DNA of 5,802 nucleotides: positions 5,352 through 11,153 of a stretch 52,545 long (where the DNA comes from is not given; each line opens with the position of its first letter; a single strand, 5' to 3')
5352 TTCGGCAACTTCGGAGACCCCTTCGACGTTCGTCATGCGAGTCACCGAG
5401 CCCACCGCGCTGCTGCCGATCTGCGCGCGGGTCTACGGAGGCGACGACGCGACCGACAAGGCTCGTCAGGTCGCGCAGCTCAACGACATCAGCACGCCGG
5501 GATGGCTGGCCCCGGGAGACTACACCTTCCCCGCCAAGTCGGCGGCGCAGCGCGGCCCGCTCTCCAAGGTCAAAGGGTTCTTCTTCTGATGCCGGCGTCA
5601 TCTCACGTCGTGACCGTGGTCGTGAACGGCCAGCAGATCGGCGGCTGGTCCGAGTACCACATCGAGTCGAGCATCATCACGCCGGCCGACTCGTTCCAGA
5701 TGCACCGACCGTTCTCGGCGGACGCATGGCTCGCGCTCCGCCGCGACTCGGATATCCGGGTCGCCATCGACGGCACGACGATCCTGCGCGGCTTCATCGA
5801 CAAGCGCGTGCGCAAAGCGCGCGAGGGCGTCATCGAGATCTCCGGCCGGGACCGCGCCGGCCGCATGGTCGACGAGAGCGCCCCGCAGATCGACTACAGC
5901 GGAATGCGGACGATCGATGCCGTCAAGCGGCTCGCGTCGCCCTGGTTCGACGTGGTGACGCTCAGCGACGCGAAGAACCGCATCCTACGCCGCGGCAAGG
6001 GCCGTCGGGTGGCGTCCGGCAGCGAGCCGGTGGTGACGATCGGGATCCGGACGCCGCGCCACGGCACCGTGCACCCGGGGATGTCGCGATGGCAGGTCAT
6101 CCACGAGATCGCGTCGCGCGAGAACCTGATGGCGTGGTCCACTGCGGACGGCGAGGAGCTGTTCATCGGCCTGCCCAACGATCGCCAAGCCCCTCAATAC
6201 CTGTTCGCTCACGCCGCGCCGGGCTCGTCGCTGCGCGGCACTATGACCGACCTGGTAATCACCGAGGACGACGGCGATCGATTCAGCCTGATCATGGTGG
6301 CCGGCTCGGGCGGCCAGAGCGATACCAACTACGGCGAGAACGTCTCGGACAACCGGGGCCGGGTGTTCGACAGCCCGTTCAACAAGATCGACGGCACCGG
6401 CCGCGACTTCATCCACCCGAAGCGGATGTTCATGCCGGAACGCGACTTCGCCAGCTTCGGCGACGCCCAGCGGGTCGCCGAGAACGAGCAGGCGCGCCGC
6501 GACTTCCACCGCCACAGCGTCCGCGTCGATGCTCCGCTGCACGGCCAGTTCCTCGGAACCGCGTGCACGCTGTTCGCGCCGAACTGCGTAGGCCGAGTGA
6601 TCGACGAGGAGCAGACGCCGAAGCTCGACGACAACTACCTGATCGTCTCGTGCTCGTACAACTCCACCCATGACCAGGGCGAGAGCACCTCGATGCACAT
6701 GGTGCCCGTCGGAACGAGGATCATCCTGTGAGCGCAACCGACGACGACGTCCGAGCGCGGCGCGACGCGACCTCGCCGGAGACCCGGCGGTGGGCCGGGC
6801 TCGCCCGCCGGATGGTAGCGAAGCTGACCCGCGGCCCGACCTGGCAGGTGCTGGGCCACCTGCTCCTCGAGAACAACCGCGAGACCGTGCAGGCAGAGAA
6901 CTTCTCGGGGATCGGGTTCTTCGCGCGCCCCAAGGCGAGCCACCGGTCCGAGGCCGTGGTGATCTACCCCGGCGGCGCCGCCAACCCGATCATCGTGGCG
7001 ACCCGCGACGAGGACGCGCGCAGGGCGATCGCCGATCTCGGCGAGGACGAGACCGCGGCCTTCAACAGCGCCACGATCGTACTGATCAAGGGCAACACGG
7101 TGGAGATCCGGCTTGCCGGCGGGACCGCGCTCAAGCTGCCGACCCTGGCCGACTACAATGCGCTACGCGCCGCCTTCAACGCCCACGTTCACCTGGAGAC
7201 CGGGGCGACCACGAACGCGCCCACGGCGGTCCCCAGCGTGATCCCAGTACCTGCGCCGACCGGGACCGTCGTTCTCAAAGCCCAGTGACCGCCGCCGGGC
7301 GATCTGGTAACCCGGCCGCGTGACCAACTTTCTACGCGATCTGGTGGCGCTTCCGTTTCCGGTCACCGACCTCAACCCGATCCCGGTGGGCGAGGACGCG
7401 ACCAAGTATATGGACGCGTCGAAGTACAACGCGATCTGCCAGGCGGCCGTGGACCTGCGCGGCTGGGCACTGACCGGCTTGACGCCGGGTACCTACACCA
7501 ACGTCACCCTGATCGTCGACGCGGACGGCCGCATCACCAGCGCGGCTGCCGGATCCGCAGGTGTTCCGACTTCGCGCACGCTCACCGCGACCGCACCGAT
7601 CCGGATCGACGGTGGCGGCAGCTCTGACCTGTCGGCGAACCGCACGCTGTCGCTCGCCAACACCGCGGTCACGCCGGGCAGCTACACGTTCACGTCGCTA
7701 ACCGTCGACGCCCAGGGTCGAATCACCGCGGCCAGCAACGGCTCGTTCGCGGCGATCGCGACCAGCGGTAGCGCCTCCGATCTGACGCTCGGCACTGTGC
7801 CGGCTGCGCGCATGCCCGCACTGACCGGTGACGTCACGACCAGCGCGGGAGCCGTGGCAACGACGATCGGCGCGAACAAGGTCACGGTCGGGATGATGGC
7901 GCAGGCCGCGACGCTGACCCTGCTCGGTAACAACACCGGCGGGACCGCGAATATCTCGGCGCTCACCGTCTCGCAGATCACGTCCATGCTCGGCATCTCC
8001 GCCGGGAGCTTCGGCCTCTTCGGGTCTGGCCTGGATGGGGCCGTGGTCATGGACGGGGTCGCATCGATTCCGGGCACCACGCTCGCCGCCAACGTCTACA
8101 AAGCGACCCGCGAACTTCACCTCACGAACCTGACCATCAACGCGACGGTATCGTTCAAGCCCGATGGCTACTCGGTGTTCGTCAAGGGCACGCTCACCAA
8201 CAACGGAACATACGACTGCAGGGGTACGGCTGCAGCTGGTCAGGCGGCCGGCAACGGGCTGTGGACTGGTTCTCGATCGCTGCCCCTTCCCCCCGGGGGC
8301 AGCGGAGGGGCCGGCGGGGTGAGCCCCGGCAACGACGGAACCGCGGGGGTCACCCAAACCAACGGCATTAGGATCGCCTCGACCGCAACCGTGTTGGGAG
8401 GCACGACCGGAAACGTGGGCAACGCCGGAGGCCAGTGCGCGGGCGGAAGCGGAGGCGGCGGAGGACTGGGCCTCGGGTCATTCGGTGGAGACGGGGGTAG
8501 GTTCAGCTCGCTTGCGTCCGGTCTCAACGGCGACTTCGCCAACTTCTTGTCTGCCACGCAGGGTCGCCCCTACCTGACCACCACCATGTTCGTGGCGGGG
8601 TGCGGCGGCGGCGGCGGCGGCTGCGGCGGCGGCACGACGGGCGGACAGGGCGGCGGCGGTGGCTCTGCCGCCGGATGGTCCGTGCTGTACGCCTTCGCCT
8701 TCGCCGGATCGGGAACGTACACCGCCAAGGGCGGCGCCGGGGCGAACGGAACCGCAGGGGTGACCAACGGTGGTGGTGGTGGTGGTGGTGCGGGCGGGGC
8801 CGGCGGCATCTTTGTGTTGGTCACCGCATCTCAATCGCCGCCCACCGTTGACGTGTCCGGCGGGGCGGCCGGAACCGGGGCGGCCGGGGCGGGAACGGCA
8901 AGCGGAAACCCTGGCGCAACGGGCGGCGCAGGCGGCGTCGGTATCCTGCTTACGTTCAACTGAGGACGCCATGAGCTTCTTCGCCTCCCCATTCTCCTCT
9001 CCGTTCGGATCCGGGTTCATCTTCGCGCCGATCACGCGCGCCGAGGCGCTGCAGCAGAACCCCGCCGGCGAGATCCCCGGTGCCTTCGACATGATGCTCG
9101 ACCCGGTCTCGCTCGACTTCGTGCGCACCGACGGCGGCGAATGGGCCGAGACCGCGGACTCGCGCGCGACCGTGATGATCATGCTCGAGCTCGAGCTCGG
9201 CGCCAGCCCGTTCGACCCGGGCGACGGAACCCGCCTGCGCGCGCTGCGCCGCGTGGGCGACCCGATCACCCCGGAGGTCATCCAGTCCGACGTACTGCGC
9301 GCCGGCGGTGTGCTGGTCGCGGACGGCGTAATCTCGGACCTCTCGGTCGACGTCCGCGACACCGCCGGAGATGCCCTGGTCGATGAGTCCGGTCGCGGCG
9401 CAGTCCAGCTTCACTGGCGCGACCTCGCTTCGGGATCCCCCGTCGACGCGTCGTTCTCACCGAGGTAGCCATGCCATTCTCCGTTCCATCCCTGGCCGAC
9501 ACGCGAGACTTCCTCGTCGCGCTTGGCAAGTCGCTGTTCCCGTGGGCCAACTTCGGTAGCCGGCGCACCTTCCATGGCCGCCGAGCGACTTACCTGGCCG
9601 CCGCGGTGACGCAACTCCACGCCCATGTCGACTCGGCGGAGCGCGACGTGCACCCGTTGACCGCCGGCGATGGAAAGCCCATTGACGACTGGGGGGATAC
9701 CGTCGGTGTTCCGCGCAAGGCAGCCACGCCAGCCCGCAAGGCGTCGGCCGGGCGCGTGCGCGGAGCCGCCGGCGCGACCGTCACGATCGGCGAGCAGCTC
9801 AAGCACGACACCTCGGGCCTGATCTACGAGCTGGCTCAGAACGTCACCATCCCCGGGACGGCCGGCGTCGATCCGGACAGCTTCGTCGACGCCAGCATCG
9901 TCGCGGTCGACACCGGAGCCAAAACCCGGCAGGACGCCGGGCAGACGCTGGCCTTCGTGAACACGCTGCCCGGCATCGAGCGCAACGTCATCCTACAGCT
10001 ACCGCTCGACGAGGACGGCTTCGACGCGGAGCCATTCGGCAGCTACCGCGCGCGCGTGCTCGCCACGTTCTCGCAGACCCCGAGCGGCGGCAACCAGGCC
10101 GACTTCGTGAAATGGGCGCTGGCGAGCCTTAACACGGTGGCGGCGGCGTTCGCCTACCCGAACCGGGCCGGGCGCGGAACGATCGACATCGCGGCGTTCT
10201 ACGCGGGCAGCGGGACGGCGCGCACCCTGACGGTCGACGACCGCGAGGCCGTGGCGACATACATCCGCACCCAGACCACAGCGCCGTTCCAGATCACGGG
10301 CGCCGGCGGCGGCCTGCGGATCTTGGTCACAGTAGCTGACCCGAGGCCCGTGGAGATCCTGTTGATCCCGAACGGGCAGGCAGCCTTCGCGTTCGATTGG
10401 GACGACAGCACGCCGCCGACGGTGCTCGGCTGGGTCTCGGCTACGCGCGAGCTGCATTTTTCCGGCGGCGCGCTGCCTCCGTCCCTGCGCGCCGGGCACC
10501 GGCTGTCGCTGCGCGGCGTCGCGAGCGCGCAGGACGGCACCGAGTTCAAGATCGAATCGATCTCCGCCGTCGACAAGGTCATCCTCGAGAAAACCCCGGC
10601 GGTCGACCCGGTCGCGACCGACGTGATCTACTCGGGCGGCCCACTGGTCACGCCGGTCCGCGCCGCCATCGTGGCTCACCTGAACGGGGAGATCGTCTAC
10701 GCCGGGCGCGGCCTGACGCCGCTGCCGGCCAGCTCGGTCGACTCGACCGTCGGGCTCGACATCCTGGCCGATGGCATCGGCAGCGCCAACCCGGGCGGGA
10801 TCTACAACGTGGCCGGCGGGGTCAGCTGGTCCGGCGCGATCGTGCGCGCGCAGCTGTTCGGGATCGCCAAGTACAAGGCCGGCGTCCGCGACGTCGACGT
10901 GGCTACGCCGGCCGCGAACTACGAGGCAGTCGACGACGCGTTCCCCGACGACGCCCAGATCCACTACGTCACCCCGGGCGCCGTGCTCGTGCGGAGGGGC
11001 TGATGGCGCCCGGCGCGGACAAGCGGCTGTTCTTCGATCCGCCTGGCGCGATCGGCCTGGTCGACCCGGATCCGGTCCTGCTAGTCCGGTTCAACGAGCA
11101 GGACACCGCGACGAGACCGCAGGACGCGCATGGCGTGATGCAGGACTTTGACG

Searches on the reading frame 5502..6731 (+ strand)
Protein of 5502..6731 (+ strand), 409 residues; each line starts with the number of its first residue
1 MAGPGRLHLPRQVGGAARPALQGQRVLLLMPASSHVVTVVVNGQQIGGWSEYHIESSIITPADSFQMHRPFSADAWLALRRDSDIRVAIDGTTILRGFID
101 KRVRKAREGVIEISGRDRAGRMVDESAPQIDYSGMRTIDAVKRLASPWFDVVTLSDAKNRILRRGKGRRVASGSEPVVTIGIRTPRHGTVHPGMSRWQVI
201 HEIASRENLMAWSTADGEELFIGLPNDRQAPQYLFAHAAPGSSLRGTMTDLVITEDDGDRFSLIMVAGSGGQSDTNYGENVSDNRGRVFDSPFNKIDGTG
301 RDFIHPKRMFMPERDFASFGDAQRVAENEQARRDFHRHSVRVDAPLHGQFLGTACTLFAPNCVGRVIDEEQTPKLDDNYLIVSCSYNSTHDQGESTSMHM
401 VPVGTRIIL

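Call 15: search_protein_families(library=pfam, proteins=[window:5502-6731:+], max_evalue=0.001)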
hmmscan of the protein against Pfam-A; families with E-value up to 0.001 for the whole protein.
window:5502-6731:+ (409 aa): 2 families
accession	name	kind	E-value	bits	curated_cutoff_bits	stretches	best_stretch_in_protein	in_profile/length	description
PF21683.3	GpP-like_1st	-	6.3e-11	42.5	27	1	37-117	2-85/85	Mu phage baseplate assembly protein GpP-like, N-terminal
PF22255.2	Gp44-like_2nd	-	0.00076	19.9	27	0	189-218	50-79/84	Baseplate hub protein gp44-like, second domain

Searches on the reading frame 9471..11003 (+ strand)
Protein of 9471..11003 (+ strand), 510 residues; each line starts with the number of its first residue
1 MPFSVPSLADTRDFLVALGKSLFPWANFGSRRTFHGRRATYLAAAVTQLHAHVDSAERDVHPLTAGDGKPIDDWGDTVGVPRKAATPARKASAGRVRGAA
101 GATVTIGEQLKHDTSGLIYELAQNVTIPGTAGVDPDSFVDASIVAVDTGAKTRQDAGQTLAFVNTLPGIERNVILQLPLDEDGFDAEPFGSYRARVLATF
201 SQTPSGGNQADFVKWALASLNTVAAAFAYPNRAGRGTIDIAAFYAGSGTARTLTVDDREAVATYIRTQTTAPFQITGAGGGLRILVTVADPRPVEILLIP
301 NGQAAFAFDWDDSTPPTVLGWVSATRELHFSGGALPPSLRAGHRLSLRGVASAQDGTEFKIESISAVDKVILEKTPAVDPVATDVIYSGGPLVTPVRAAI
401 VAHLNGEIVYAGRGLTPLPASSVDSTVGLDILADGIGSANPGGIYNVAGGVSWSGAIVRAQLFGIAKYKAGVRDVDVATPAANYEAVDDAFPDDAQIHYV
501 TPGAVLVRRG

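Call 74: search_protein_families(library=pfam, proteins=[window:9471-11003:+], max_evalue=0.001)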
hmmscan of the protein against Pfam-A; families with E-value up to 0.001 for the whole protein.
window:9471-11003:+ (510 aa): 1 family
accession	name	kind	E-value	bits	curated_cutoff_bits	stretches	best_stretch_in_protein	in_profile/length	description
PF04865.19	Baseplate_J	-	4.3e-26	92.2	21.1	1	70-273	4-194/255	Baseplate J-like protein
